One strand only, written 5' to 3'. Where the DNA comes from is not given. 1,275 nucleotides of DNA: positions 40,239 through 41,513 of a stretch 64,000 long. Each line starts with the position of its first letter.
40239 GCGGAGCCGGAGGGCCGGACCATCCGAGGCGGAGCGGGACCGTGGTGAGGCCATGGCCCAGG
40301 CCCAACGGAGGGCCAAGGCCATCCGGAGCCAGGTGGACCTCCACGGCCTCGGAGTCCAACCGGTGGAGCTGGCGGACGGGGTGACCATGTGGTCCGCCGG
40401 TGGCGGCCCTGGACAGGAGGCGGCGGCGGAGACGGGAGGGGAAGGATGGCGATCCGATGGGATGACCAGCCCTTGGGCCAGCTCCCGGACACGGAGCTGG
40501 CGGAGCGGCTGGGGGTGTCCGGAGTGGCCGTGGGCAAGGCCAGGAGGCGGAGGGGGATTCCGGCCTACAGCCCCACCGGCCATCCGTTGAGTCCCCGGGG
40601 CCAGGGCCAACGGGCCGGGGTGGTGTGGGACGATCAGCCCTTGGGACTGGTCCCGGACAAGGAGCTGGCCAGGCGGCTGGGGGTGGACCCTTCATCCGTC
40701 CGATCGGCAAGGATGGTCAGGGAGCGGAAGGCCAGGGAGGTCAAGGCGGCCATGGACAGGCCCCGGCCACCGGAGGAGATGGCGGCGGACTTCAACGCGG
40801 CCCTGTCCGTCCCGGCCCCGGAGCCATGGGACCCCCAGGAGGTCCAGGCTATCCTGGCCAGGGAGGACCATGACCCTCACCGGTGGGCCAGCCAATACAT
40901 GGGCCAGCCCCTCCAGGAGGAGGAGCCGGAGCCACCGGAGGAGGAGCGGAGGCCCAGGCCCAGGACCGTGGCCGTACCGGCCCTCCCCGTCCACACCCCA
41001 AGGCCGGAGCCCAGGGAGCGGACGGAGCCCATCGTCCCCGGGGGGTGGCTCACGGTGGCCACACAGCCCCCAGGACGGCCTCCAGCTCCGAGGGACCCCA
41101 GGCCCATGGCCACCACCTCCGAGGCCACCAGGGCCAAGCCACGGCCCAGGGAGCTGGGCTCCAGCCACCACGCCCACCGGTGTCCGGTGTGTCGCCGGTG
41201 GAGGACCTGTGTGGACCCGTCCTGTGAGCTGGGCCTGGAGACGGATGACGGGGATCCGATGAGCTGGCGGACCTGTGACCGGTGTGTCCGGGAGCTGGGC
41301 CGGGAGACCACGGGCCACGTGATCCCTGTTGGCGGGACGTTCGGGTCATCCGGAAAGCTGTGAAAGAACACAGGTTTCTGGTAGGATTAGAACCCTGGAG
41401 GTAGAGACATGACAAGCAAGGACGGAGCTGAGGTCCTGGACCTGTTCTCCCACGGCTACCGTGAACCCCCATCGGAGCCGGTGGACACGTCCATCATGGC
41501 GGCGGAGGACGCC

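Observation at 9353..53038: A ~375-bp diverged, essentially indel-free inverted repeat brackets the 43-kb non-structural block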

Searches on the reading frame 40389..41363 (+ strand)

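Call 55: search_protein_families(library=pfam, proteins=[window:40389-41363:+], max_evalue=0.001)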
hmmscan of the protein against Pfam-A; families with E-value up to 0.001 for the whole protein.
window:40389-41363:+ (324 aa): 1 family
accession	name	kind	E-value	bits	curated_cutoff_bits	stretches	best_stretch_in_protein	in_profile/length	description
PF13404.12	HTH_AsnC-type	-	0.00018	21.7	27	0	30-49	16-35/42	AsnC-type helix-turn-helix domain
